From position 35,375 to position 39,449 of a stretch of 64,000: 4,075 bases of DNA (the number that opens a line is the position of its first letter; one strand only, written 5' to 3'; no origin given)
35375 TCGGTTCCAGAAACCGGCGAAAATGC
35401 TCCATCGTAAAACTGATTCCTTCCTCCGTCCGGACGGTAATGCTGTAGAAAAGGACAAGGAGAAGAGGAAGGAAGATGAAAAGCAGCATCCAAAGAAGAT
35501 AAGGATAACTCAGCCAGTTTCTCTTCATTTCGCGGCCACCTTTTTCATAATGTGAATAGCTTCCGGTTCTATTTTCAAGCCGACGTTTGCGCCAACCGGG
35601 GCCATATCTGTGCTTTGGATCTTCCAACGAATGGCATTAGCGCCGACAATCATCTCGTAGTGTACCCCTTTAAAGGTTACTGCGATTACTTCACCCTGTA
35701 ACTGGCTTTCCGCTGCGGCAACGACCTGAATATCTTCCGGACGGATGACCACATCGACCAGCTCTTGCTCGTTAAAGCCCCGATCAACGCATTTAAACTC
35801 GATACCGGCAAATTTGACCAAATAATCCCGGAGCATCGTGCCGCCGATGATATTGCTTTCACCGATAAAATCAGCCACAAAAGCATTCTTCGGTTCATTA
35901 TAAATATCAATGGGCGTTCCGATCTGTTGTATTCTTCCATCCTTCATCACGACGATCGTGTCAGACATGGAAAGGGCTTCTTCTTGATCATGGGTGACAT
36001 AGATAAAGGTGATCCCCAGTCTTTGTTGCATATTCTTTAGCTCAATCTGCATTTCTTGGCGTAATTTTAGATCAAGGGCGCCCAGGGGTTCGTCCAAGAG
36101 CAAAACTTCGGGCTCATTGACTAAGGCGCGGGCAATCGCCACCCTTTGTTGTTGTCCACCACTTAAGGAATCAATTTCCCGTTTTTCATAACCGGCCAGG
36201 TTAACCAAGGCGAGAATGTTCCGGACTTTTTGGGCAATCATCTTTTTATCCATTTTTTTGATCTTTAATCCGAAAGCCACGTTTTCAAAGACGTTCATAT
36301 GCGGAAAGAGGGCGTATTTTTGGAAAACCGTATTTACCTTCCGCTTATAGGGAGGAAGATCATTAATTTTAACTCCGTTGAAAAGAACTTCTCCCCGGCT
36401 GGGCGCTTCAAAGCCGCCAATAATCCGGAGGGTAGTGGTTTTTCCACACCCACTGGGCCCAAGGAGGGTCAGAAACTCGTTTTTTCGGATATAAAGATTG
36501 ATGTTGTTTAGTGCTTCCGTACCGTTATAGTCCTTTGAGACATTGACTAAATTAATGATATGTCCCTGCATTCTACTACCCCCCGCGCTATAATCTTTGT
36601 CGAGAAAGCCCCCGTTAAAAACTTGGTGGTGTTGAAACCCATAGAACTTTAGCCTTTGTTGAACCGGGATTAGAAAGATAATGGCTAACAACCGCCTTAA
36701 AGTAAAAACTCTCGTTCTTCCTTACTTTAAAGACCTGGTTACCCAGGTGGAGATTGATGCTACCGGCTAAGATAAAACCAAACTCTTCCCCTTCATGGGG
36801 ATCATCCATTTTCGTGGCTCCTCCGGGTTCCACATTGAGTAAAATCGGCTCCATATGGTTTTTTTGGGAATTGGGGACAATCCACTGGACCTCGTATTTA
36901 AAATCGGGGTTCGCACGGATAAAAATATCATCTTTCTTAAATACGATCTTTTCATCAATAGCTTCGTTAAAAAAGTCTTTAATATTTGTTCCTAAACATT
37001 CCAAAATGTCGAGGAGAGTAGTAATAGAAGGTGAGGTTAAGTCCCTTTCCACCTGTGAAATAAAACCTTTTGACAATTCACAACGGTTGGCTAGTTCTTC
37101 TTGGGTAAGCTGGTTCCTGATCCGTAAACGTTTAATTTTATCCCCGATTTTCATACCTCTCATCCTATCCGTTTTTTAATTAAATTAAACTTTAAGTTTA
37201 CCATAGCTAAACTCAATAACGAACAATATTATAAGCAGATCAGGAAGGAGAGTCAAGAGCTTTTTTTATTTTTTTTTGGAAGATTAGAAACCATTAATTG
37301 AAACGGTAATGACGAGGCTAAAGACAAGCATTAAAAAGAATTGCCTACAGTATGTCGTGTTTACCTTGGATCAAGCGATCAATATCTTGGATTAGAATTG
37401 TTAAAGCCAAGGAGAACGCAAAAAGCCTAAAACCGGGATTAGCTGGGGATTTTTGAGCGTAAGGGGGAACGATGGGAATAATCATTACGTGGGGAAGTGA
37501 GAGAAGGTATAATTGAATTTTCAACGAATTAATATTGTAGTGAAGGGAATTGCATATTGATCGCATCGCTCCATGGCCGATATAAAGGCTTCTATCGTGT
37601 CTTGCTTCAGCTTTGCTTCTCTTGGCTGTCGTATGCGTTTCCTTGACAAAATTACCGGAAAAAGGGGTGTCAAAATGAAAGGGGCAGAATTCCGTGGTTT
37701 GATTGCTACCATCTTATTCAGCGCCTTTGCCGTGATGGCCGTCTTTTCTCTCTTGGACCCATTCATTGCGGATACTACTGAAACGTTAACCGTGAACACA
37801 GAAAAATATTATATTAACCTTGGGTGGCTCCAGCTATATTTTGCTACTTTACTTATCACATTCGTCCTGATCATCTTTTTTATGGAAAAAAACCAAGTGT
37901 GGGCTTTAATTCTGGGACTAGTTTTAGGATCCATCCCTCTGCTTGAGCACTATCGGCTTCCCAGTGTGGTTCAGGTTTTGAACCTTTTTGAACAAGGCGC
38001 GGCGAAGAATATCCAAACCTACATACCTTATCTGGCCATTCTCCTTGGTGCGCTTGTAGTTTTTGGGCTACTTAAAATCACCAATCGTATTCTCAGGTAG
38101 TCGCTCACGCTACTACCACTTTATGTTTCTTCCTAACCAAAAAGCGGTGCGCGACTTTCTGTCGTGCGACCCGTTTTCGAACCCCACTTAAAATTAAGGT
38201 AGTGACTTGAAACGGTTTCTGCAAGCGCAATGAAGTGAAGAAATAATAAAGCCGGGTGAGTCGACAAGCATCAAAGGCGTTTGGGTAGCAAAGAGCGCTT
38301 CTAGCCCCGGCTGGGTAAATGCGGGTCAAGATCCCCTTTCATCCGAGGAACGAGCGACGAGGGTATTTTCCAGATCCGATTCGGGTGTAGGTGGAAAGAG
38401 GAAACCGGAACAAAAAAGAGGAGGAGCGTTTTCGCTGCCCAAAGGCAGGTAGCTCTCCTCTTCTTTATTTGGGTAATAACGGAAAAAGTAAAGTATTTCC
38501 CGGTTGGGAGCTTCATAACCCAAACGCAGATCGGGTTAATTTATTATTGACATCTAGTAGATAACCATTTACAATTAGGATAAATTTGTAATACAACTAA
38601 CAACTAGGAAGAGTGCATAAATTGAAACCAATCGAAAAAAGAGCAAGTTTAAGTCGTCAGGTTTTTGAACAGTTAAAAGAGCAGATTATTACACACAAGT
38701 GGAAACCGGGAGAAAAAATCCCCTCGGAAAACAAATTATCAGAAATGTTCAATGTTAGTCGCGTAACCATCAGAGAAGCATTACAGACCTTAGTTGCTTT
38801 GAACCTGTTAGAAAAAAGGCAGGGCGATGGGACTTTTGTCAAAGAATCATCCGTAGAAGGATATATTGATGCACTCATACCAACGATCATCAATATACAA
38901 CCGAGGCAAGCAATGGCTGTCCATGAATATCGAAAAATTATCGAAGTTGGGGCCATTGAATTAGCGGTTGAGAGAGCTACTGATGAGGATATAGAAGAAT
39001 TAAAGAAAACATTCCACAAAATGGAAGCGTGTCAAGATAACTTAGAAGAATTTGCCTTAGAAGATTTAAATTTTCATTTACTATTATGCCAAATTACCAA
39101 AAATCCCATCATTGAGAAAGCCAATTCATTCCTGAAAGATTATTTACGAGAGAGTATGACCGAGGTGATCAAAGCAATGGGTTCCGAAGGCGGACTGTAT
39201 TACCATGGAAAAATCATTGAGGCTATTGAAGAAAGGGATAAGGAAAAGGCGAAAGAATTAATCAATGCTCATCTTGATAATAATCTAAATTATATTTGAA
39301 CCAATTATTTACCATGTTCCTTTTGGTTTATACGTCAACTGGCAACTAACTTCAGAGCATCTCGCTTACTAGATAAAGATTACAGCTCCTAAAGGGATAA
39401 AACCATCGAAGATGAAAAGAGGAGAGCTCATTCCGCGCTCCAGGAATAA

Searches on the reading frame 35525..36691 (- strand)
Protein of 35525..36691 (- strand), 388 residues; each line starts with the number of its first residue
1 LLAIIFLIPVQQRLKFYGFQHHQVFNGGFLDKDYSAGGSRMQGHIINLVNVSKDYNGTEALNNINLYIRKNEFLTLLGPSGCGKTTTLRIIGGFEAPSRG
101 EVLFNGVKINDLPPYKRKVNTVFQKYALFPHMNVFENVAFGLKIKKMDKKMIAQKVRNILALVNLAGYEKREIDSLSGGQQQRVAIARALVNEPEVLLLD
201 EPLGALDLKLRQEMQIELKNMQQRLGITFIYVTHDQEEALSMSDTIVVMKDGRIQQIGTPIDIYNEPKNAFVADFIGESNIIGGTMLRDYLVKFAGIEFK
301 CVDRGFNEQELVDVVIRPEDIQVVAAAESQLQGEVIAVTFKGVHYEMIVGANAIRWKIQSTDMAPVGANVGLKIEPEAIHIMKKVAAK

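Call 47: search_protein_families(library=pfam, proteins=[window:35525-36691:-], max_evalue=0.00001)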
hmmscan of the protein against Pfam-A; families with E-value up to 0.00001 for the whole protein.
window:35525-36691:- (388 aa): 3 families
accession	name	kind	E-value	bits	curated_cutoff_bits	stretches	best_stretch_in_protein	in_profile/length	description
PF00005.33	ABC_tran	-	1e-36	127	25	1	61-203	1-136/137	ABC transporter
PF08402.16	TOBE_2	-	2.6e-07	31.1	21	1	314-381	1-75/76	TOBE domain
PF03215.21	Rad17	-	3.7e-06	27.5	23.8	1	59-149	33-124/186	Rad17 P-loop domain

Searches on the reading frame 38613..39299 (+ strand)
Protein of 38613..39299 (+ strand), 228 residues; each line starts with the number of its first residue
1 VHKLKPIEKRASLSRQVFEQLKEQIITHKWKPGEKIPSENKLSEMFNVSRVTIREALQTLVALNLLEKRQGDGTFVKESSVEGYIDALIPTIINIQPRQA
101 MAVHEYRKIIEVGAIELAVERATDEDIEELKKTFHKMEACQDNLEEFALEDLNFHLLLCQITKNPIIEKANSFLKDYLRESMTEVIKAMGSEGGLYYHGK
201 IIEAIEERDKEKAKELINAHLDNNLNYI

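Call 47: search_protein_families(library=pfam, proteins=[window:38613-39299:+], max_evalue=0.00001)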
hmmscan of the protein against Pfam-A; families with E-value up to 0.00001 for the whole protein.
window:38613-39299:+ (228 aa): 2 families
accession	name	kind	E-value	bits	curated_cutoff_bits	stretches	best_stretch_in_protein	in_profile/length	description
PF07729.17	FCD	-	1.5e-24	87.3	24.3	1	103-222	2-124/125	FCD domain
PF00392.27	GntR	-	4.5e-22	77.9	27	1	13-76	1-64/64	Bacterial regulatory proteins, gntR family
